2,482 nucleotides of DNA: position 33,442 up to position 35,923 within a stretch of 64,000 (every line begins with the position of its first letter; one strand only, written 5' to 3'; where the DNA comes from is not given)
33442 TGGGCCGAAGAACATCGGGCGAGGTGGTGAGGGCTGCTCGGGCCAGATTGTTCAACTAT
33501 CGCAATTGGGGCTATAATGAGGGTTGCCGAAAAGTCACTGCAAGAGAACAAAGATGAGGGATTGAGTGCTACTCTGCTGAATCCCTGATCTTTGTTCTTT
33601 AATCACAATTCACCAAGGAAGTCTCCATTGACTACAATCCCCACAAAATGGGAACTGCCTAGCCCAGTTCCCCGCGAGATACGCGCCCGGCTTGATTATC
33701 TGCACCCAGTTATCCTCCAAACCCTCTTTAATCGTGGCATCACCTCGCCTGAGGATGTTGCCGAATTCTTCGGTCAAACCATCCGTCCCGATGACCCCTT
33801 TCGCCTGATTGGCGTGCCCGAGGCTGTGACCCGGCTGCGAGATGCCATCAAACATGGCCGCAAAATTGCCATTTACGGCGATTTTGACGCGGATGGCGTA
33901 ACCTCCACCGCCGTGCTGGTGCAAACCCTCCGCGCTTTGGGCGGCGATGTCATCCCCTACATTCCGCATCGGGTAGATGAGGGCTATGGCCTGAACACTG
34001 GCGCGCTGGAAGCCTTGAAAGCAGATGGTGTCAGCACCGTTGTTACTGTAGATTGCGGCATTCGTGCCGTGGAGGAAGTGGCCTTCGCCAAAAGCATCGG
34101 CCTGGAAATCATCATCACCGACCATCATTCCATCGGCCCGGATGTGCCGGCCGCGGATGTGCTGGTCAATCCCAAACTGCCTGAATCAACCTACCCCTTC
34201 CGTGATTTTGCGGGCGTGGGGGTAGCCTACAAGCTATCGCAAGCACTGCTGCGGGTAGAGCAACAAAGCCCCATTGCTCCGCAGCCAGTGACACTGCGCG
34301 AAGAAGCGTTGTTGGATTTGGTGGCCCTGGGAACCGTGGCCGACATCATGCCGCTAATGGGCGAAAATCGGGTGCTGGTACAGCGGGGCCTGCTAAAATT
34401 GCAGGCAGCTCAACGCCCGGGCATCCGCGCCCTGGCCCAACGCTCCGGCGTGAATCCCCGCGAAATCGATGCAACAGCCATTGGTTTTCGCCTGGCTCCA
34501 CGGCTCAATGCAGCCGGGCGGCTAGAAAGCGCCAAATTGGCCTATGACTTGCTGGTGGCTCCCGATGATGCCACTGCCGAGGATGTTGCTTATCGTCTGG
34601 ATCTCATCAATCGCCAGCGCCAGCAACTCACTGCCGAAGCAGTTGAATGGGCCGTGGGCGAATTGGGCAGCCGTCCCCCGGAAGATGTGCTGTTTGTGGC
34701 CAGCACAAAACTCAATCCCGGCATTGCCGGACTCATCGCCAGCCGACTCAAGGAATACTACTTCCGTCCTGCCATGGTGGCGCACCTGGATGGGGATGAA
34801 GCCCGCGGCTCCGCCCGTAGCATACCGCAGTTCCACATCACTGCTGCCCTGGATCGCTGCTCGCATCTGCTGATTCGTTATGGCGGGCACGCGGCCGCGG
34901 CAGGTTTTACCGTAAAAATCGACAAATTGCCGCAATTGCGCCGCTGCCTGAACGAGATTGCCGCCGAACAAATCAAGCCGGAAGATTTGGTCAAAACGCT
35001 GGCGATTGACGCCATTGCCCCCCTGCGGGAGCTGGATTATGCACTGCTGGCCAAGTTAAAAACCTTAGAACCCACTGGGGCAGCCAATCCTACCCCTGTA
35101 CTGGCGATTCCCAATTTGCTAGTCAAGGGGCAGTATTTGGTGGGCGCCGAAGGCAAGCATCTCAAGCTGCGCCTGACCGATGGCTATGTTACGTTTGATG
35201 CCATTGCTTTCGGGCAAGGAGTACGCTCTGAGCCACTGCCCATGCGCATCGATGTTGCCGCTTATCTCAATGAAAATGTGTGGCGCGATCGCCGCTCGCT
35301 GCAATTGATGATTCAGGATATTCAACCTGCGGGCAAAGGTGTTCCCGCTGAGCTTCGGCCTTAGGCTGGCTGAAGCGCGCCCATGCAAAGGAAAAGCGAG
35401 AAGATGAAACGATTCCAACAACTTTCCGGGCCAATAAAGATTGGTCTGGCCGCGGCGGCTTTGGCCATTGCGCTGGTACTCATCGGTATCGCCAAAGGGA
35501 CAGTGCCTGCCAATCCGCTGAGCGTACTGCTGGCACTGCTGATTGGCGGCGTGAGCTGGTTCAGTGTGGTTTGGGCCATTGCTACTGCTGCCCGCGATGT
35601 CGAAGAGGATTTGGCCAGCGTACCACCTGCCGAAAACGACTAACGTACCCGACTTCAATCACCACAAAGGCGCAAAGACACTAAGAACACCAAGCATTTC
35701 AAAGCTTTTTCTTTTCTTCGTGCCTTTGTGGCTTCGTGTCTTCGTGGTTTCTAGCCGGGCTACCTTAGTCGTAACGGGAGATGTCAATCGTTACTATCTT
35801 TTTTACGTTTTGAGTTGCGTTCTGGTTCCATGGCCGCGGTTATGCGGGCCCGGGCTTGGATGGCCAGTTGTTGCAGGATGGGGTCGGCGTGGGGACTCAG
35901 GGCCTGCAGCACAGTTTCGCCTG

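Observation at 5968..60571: Unclassified MITE family of about 143 bp: 11-bp terminal inverted repeats, internal palindrome and 8-bp AT-rich target-site duplications (TSDs), with 6 full and 2 partial copies in 64 kb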

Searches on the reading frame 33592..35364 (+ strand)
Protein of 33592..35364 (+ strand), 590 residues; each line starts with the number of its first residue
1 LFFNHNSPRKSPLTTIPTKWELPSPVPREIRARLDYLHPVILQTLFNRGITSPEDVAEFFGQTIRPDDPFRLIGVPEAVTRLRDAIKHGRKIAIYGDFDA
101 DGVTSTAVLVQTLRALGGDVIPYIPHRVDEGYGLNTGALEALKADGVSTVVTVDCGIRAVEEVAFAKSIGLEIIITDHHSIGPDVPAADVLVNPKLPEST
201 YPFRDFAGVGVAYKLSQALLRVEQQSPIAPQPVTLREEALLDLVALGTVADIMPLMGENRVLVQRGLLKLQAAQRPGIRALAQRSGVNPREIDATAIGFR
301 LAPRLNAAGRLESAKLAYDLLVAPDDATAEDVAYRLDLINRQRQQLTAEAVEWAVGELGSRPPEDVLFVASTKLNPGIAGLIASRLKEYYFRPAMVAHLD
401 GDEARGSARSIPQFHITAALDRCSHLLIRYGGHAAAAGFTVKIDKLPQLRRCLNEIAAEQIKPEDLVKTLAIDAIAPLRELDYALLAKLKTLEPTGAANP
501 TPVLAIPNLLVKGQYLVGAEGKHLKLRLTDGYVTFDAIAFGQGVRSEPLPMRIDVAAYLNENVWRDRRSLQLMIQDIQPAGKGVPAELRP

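Call 12: search_protein_families(library=ncbifam, proteins=[window:33592-35364:+])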
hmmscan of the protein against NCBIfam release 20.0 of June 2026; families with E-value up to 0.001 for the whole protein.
window:33592-35364:+ (590 aa): 5 families
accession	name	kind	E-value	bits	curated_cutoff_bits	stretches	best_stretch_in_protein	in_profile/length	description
TIGR00644.1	recJ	equivalog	7.3e-155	516.3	396.9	1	38-577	2-546/546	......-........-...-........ exonuclease RecJ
NF008290.0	PRK11070.1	equivalog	1.1e-97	328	900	1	37-579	22-576/577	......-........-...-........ exonuclease RecJ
NF053576.1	RecJ_archaeal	equivalog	2.6e-18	66.1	360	2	81-266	3-168/452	RecJ family nuclease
NF053575.1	GAN_nuclease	exception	9.1e-09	34.4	850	1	77-220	12-149/467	GINS-associated RecJ family nuclease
NF040701.1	RecJ_Meth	equivalog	3.1e-05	22.9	550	1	90-219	8-130/449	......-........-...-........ exonuclease RecJ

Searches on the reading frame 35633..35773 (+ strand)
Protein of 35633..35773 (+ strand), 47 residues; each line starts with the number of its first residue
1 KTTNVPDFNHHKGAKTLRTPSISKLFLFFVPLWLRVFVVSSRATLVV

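Call 17: find_homologous_proteins(query=window:35633-35773:+, max_evalue=10)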
Query seq(47 aa) (47 aa): 5 proteins with E <= 10 among 5 candidates.
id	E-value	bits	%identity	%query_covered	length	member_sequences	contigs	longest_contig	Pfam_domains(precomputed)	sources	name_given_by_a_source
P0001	2.2e-21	91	96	100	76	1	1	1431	-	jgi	jgi:hypothetical protein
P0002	2.4e-15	72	87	100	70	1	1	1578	-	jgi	jgi:hypothetical protein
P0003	8.7e-12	61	74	91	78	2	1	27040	-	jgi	-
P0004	1.5e-11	60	97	66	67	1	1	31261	-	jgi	jgi:hypothetical protein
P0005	1.9e-11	60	97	66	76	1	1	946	-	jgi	jgi:hypothetical protein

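Call 18: find_encoding_contigs(protein=P0003, flank=10000)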
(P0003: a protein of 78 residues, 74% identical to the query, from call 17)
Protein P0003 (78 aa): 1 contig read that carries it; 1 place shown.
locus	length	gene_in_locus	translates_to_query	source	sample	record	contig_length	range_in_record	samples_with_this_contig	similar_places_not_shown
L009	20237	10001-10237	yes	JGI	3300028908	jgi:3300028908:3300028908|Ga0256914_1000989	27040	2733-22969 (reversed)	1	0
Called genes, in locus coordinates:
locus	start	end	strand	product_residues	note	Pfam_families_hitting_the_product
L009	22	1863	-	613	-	PF11028:TMEM260_N, PF13231:PMT_2 (weak)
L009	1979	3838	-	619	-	PF11028:TMEM260_N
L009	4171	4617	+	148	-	PF00334:NDK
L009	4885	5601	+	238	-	PF02146:SIR2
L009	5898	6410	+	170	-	PF16697:Yop-YscD_cpl, PF00498:FHA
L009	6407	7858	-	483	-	-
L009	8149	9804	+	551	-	-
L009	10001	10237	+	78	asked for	-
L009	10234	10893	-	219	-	PF01476:LysM, PF23473:LysM3_LYK4_5 (weak), PF03734:YkuD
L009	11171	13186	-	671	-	-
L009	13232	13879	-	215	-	PF04203:Sortase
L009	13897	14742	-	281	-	-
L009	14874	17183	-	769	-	PF13567:DUF4131, PF03772:Competence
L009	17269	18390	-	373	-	PF07884:VKOR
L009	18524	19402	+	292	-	PF03315:SDH_beta, PF01842:ACT (weak)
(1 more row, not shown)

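Call 19: find_encoding_contigs(protein=P0004, flank=10000)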
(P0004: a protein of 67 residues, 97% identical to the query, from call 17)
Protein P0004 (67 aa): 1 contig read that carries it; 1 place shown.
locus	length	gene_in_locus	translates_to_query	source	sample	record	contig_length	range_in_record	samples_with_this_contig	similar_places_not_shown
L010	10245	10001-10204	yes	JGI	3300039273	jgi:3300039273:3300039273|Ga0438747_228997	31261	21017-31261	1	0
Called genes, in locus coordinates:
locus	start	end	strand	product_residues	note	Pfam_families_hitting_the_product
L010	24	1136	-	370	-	PF01791:DeoC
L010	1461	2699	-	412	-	PF01306:LacY_symp, PF13347:MFS_2, PF07690:MFS_1, PF12832:MFS_1_like, PF00083:Sugar_tr (weak), PF05977:MFS_3, PF07690:MFS_1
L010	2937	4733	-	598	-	PF00664:ABC_membrane, PF00005:ABC_tran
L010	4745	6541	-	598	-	PF00664:ABC_membrane, PF00005:ABC_tran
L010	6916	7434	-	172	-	PF01476:LysM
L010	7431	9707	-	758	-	PF00912:Transgly, PF00905:Transpeptidase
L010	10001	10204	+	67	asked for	-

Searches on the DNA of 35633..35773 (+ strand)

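Call 74: search_rna_families(sources=[L009, L133, L131, L013, L078, L062, L050, L028, L118], threshold=gathering)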
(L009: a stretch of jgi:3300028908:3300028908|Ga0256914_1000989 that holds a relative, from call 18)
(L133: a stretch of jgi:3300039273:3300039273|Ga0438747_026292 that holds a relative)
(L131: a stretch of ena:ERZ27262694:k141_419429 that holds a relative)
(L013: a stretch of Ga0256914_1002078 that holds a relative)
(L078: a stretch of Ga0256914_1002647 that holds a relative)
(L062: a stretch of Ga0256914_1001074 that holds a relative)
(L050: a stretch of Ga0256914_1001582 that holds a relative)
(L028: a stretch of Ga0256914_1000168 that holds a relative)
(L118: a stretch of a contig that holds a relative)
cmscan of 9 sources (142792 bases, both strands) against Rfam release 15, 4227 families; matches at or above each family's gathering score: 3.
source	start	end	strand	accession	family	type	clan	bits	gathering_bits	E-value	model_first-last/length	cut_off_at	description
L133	8580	8870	-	RF00230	T-box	Cis-reg; leader;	-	108.4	93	1.1e-22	1-219/219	no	T-box leader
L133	1599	1671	-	RF00005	tRNA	Gene; tRNA;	CL00001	69.7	29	8.5e-13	1-71/71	no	tRNA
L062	838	911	+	RF00005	tRNA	Gene; tRNA;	CL00001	68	29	2.4e-12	1-71/71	no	tRNA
